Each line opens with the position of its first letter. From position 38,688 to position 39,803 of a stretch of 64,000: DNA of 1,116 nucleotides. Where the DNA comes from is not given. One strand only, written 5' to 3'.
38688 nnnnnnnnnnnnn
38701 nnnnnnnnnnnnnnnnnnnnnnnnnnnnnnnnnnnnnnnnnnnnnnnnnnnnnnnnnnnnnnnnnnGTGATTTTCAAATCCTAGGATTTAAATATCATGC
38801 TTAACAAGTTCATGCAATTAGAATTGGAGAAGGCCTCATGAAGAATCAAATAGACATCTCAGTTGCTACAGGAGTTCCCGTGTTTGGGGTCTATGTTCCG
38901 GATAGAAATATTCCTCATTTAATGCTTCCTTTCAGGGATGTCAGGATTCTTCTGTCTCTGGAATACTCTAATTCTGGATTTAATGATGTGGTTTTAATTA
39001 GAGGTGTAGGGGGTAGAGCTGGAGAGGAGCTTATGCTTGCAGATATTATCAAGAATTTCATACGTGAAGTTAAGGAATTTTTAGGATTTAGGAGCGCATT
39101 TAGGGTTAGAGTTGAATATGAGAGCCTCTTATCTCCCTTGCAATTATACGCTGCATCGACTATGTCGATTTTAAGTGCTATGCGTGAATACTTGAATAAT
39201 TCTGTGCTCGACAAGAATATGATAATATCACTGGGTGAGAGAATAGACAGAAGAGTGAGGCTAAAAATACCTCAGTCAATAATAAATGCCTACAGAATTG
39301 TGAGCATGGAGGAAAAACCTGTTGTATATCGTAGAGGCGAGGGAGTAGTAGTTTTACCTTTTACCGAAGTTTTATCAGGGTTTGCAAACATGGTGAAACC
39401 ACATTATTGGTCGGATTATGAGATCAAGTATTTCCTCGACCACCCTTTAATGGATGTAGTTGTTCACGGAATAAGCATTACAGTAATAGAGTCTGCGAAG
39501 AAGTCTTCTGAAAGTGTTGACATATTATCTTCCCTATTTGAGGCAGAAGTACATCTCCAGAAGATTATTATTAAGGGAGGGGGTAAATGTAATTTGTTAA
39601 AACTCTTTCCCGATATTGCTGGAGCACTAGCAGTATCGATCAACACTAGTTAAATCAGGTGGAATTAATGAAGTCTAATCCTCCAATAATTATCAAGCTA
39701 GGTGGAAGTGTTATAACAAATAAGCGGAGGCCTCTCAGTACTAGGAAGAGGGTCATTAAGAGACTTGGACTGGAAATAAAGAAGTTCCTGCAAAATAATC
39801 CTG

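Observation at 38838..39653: Degenerate GHMP-kinase-like protein heading the ipk-idi2-GGPPS isoprenoid operon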

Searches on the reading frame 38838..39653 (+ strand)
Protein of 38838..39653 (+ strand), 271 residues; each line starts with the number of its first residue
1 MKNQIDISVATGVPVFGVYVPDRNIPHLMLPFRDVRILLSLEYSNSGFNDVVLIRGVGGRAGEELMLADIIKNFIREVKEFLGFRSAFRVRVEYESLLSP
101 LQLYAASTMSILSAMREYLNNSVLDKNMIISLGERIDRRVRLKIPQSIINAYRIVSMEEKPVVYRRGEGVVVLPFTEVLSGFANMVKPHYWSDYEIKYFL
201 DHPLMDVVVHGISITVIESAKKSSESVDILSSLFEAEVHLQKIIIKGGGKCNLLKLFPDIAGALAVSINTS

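Call 3: search_protein_families(library=pfam, proteins=[window:38838-39653:+], max_evalue=1)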
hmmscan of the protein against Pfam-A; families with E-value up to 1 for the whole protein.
window:38838-39653:+ (271 aa): 0 families

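Call 4: search_protein_families(library=ncbifam, proteins=[window:38838-39653:+], max_evalue=1)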
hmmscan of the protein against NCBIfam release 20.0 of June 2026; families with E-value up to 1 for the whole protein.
window:38838-39653:+ (271 aa): 1 family
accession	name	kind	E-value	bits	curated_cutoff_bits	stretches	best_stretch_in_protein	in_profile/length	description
NF004588.0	PRK05928.2-6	equivalog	0.056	13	321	1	106-149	54-97/223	uroporphyrinogen-III synthase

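Call 5: find_homologous_proteins(query=window:38838-39653:+, max_evalue=0.01)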
Query window:38838-39653:+ (271 aa): 1 proteins with E <= 0.01 among 1457 candidates.
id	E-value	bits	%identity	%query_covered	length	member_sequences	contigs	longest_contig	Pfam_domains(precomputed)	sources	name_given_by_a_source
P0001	3.2e-170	582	100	100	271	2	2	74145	-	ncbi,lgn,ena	-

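Call 6: search_solved_structures(query=window:38838-39653:+, max_evalue=10, show_alignments=2)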
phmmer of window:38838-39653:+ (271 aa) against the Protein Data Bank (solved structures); distinct sequences matched with E-value up to 10: 0.

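Call 10: find_encoding_contigs(protein=P0001, flank=10000, max_places=6)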
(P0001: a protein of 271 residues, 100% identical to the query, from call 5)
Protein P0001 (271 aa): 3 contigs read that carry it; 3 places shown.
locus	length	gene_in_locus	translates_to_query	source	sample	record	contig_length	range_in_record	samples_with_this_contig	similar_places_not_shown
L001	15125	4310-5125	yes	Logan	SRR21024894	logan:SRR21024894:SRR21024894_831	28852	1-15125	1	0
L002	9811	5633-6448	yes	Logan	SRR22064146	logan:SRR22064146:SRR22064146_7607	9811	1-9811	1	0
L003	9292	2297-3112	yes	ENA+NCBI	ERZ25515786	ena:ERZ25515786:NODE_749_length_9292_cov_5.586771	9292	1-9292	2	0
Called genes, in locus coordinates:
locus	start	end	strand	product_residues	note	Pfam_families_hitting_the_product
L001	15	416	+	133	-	PF00411:Ribosomal_S11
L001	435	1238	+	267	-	PF01193:RNA_pol_L, PF01000:RNA_pol_A_bac, PF13183:Fer4_8 (faint), PF13187:Fer4_9 (faint), PF00037:Fer4, PF12837:Fer4_6 (weak), PF12838:Fer4_7, PF13237:Fer4_10, +2 more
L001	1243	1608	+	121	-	PF17135:Ribosomal_L18, PF00828:Ribosomal_L27A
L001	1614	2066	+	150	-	PF00572:Ribosomal_L13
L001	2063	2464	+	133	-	PF00380:Ribosomal_S9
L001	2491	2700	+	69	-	PF01194:RNA_pol_N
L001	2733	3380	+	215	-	PF00318:Ribosomal_S2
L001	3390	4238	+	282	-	PF01875:Memo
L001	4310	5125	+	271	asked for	-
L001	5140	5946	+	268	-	PF00696:AA_kinase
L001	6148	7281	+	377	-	PF01070:FMN_dh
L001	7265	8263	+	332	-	PF00348:polyprenyl_synt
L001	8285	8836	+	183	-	PF09891:DUF2118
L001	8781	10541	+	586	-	PF00749:tRNA-synt_1c, PF03950:tRNA-synt_1c_C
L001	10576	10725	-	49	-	-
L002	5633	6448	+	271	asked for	-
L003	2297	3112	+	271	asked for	-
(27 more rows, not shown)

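Call 14: predict_structure(protein=window:38838-39653:+)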
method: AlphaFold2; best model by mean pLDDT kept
length: 271 residues; sequences in the alignment: 1
mean_pLDDT: 37.9   pTM: 0.33
mean pLDDT of the five models: 37.9, 33.2, 31.9, 30.9, 29.4
residues with pLDDT >= 90: 0; 70-90: 0; 50-70: 48; < 50: 223
segments of 3 or more residues with pLDDT < 50: 1-56, 58-61, 95-109, 127-271
pLDDT, mean of each block of 10 residues (from residue 1): 29 28 34 38 42 47 57 63 53 46 39 57 50 36 32 30 27 30 28 32 28 31 35 33 33 35 30 25
secondary structure, 60 per line:
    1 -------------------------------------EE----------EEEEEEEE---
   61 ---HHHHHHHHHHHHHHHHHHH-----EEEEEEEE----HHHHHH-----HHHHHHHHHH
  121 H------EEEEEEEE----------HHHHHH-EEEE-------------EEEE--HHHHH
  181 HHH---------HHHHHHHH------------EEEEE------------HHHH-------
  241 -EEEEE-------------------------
elements in order: E50-57 H64-82 E88-95 H100-105 H111-121 E128-135 H146-151 E153-156 E170-173 H176-183 H193-200 E213-217 H230-233 E242-246

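Call 17: search_protein_representatives(protein=window:38838-39653:+)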
Query: 271 residues. Proteins with E-value up to 0.001 (for the whole library): 6; up to 1e-10: 2; up to 1e-30: 1. The best 6 are listed.
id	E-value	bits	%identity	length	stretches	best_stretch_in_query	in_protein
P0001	1.0e-170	582.0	100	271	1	1-271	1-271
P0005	1.3e-11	60.9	25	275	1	8-223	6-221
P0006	3.9e-09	52.7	27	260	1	13-267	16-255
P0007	5.5e-05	39.1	26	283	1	11-238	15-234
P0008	3.2e-04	36.6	26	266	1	13-268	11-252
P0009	3.3e-04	36.6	28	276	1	12-269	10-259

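Call 23: search_solved_structures(query=A1, max_evalue=10, show_alignments=3)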
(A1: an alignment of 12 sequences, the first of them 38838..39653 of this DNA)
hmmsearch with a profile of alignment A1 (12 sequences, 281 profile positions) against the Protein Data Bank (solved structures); distinct sequences matched with E-value up to 10: 9.
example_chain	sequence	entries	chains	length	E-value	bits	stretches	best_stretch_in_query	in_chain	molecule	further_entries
2x7i_A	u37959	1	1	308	0.005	19.4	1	24-227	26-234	MEVALONATE KINASE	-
4mit_A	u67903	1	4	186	0.034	16.7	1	5-69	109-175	Rho family GTPase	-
6qu1_A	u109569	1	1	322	0.37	13.3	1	131-234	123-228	Transcription intermediary factor 1-beta,Transcription intermediary factor 1-beta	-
6h3a_A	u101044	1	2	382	0.51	12.8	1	132-234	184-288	Transcription intermediary factor 1-beta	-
2mbl_A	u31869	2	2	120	0.58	12.6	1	33-117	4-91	Top7 Fold Protein Top7m13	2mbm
7z36_A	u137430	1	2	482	0.67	12.4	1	132-234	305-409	Endolysin,Transcription intermediary factor 1-beta,Isoform 2 of Transcription intermediary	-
6qaj_A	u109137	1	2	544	0.82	12.1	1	132-234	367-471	Endolysin,Transcription intermediary factor 1-beta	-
5x1y_B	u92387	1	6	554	0.97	11.9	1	157-210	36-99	Mercuric reductase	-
1t0i_A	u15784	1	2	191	1.1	11.7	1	60-131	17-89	YLR011wp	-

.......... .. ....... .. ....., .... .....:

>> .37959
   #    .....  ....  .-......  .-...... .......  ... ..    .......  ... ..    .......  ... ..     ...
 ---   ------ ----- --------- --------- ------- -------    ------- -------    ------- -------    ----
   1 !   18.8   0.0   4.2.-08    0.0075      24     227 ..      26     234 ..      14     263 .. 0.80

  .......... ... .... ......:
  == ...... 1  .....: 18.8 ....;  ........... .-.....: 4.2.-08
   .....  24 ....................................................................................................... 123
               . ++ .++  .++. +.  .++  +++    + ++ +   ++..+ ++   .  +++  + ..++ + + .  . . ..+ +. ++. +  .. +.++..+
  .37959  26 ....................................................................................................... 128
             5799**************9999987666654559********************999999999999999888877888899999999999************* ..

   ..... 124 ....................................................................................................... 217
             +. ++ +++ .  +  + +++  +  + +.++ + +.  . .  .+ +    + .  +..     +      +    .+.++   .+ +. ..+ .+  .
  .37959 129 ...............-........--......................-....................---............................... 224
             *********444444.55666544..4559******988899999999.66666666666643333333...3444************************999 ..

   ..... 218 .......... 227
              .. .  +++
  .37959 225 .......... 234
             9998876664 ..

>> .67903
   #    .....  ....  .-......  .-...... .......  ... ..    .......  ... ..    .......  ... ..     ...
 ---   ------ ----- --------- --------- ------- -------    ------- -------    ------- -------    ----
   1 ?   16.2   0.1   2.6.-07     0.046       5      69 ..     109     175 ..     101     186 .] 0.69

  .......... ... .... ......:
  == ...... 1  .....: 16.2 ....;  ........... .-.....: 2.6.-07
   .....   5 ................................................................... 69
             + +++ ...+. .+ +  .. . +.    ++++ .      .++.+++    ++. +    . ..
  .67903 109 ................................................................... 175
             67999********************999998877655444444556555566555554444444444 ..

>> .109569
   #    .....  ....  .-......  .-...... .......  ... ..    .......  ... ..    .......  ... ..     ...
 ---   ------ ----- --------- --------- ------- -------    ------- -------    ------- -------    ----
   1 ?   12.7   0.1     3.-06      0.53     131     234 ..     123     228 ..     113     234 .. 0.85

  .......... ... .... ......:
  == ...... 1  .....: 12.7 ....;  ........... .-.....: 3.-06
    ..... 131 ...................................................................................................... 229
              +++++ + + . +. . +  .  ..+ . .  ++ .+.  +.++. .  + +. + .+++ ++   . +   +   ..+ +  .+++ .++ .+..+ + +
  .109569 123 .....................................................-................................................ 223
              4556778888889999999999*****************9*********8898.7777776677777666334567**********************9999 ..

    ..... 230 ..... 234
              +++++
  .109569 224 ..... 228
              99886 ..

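Call 24: find_homologous_proteins(query=A1, max_evalue=0.001)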
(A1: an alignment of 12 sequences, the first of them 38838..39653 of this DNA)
Query A1 (12 sequences) (271 aa, profile of the alignment): 7 proteins with E <= 0.001 among 8000 candidates.
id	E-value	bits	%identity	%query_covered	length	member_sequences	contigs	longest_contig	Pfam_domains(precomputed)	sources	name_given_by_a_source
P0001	4.9e-75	271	100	100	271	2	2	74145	-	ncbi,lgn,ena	-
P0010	1.7e-60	223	21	29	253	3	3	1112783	-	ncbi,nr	ncbi:MAG: hypothetical protein NZ902_03135 [Acidilobaceae archaeon]|nr:hypothetical protein [Acidilo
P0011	1.2e-46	177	-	-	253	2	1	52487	-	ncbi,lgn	ncbi:MAG: hypothetical protein ABDH61_03490 [Acidilobaceae archaeon]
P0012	1.1e-39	154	21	11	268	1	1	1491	-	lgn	-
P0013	1.8e-27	114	18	86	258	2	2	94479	-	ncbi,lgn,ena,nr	ncbi:MAG: hypothetical protein GSR84_04385 [Desulfurococcales archaeon]|nr:hypothetical protein [Des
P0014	1.7e-24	105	28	23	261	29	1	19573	-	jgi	jgi:hypothetical protein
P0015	3.5e-21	94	23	81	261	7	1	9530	-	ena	-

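Call 30: find_encoding_contigs(protein=P0013, flank=10000, max_places=3)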
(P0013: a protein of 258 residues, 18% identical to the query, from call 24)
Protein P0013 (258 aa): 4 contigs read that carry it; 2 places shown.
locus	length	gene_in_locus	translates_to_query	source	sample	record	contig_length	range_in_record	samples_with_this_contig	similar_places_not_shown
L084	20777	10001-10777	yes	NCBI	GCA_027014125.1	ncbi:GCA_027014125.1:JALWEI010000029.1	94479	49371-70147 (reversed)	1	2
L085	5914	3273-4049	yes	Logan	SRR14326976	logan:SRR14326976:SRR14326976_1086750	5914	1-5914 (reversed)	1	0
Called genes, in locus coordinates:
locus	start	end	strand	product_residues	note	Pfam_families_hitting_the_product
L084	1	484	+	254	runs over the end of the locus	PF02673:BacA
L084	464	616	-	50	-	-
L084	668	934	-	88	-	-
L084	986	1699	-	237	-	PF04266:ASCH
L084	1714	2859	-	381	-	PF00483:NTP_transferase, PF12804:NTP_transf_3, PF00132:Hexapep (faint), PF25084:LbH_EIF2B (weak), PF25087:GMPPB_C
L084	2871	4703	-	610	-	PF13522:GATase_6, PF13537:GATase_7, PF01380:SIS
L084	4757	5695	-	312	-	PF00288:GHMP_kinases_N, PF08544:GHMP_kinases_C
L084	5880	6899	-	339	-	PF00070:Pyr_redox (faint), PF01266:DAO (faint), PF07992:Pyr_redox_2, PF13450:NAD_binding_8 (weak)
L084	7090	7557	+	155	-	-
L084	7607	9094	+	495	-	-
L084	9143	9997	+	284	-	PF01875:Memo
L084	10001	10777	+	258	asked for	-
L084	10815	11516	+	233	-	PF00696:AA_kinase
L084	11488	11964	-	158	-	PF00578:AhpC-TSA, PF08534:Redoxin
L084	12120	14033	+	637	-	PF01558:POR, PF17147:PFOR_II (faint), PF01855:POR_N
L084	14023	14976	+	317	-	PF02775:TPP_enzyme_C, PF12367:PFO_beta_C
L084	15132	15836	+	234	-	-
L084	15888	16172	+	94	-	PF02597:ThiS (weak)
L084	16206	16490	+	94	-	PF02597:ThiS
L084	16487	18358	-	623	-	PF02730:AFOR_N, PF01314:AFOR_C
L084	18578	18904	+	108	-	PF12838:Fer4_7 (weak), PF00037:Fer4, PF12797:Fer4_2 (weak), PF12837:Fer4_6, PF13237:Fer4_10, PF14697:Fer4_21, PF12838:Fer4_7 (weak), PF13484:Fer4_16 (weak), +1 more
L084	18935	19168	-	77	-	-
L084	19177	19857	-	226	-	PF01909:NTP_transf_2 (weak)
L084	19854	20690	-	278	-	-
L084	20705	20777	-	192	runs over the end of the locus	-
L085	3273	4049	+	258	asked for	-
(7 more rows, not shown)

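Call 31: find_encoding_contigs(protein=P0014, flank=10000, max_places=3)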
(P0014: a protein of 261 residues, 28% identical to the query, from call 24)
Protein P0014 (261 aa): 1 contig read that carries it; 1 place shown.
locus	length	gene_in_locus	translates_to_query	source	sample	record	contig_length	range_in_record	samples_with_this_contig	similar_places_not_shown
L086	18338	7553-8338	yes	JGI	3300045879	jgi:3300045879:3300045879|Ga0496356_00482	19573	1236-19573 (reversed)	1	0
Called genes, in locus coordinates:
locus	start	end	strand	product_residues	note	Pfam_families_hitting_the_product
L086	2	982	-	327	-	?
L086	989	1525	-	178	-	PF00719:Pyrophosphatase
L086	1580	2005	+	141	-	PF01248:Ribosomal_L7Ae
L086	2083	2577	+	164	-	PF00416:Ribosomal_S13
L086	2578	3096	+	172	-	PF00163:Ribosomal_S4 (weak), PF01479:S4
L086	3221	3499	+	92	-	PF00411:Ribosomal_S11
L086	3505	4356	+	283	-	PF01193:RNA_pol_L, PF01000:RNA_pol_A_bac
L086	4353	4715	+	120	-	-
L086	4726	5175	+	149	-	PF00572:Ribosomal_L13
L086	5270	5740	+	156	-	PF00380:Ribosomal_S9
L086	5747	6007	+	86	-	PF01194:RNA_pol_N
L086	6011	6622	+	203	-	PF00318:Ribosomal_S2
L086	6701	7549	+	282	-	PF01875:Memo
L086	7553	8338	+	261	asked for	-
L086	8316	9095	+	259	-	PF00696:AA_kinase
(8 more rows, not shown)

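Call 32: find_encoding_contigs(protein=P0010, flank=10000, max_places=3)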
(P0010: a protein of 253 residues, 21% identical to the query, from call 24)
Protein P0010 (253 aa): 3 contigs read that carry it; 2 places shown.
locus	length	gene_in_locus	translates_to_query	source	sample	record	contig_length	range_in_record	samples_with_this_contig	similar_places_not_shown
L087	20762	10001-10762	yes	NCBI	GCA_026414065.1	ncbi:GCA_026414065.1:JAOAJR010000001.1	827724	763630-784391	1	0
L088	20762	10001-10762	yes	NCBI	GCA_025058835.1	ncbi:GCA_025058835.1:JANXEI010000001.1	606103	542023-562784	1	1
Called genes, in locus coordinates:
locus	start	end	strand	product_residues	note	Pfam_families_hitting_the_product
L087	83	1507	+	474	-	PF00324:AA_permease, PF13520:AA_permease_2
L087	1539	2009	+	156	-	-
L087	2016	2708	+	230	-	PF14354:Lar_restr_allev (faint)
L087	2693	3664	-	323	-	PF12706:Lactamase_B_2 (weak)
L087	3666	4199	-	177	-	PF00719:Pyrophosphatase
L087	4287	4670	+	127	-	PF01248:Ribosomal_L7Ae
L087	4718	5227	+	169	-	PF00416:Ribosomal_S13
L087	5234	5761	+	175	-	PF00163:Ribosomal_S4 (weak), PF01479:S4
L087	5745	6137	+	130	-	PF00411:Ribosomal_S11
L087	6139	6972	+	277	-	PF01193:RNA_pol_L, PF01000:RNA_pol_A_bac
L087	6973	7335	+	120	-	PF17135:Ribosomal_L18, PF00828:Ribosomal_L27A (weak)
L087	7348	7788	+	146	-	PF00572:Ribosomal_L13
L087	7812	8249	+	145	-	PF00380:Ribosomal_S9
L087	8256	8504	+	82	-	PF01194:RNA_pol_N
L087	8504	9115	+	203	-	PF00318:Ribosomal_S2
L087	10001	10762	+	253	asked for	-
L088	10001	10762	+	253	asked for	-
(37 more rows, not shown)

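Call 33: search_protein_families(library=ncbifam, proteins=[L084:4757-5695:-, L084:10001-10777:+, L084:7607-9094:+, L084:7090-7557:+], max_evalue=0.01)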
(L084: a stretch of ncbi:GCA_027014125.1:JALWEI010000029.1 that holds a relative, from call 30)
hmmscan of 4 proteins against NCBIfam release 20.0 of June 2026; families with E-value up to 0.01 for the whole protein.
L084:4757-5695:- (312 aa): 9 families
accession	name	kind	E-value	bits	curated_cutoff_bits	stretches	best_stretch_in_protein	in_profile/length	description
NF002288.1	PRK01212.1-4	equivalog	2.8e-76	256.4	194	1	6-290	1-283/303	homoserine kinase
TIGR00191.1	thrB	equivalog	2.8e-54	184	168.25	1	5-278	1-270/304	homoserine kinase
TIGR01920.1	Shik_kin_archae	equivalog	6.1e-12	45.5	126.85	1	59-281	50-256/266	shikimate kinase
NF002870.0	PRK03188.1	equivalog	8.3e-12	44.4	286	1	32-289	47-287/310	4-(cytidine 5'-diphospho)-2-C-methyl-D-erythritol kinase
NF003036.0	PRK03926.1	equivalog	1.6e-10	40.6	403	1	22-153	24-149/302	mevalonate kinase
TIGR00549.1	mevalon_kin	equivalog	1.3e-08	34.7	163.05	1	65-152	65-153/276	mevalonate kinase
TIGR00154.1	ispE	equivalog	5.6e-06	26.1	138.7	1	71-123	79-131/294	4-(cytidine 5'-diphospho)-2-C-methyl-D-erythritol kinase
NF040725.1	panto_kin_Meth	equivalog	8.8e-06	24.9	380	1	61-167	70-173/286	pantoate kinase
NF040704.1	IPP_alt_MvaD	equivalog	0.0066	15.6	475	0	36-135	45-142/323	phosphomevalonate decarboxylase MvaD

L084:10001-10777:+ (258 aa): 0 families

L084:7607-9094:+ (495 aa): 0 families

L084:7090-7557:+ (155 aa): 0 families

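Call 36: list_cluster_members(proteins=[P0005, P0006, P0007, P0008, P0009, P0012, P0014, P0015, P0011, P0013])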
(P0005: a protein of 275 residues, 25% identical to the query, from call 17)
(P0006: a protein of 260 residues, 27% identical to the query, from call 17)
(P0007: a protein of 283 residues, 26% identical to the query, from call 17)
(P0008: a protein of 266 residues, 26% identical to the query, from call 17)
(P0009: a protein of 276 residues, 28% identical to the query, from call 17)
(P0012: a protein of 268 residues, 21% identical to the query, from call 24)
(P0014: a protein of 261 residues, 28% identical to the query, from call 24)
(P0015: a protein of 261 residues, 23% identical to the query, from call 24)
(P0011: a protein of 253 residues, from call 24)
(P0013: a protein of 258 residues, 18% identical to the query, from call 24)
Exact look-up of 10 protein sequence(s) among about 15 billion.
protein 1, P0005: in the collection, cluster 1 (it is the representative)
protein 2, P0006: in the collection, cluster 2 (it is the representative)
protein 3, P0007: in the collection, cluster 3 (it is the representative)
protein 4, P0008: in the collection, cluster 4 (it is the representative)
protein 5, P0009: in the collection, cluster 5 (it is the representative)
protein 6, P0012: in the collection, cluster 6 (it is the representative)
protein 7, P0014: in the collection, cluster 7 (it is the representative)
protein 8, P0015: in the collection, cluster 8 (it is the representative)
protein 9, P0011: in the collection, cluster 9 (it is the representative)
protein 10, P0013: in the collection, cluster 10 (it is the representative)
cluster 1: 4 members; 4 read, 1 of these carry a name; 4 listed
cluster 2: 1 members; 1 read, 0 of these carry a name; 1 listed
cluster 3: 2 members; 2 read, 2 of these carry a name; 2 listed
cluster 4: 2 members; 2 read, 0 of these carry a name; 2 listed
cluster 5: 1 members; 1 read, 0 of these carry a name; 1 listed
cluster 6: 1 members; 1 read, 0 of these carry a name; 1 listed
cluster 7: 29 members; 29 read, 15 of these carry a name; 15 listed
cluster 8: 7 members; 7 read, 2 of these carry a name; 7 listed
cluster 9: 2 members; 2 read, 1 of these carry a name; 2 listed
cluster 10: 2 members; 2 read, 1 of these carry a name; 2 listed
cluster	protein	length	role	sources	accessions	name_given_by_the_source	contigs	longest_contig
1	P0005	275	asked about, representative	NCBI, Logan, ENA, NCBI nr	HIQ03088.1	MAG TPA: hypothetical protein EYH40_01560 [Desulfurococcales archaeon] | hypothetical protein [Desulfurococcales archaeon]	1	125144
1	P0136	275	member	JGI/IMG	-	-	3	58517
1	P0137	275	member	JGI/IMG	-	-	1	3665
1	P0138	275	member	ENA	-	-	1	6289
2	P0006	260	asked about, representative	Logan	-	-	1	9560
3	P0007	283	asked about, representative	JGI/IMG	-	mevalonate kinase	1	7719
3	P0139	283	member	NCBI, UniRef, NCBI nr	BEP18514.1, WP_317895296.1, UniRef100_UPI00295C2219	hypothetical protein PYJP_18660 [Pyrofollis japonicus] | hypothetical protein n=1 Tax=Pyrofollis japonicus TaxID=3060460 RepID=UPI00295C2219 | hypothetical protein [Pyrofollis japonicus]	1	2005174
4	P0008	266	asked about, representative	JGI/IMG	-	-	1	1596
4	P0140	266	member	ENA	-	-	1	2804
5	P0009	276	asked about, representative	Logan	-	-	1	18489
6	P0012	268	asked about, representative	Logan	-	-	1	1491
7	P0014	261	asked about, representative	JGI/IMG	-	hypothetical protein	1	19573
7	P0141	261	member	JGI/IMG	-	hypothetical protein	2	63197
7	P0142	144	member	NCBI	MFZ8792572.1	MAG: hypothetical protein ACO2O2_01610, partial [Acidilobaceae archaeon]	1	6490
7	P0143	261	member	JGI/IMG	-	hypothetical protein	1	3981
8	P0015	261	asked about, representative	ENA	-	-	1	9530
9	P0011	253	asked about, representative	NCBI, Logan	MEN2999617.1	MAG: hypothetical protein ABDH61_03490 [Acidilobaceae archaeon]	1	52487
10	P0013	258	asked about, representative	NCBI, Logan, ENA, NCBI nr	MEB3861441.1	MAG: hypothetical protein GSR84_04385 [Desulfurococcales archaeon] | hypothetical protein [Desulfurococcales archaeon]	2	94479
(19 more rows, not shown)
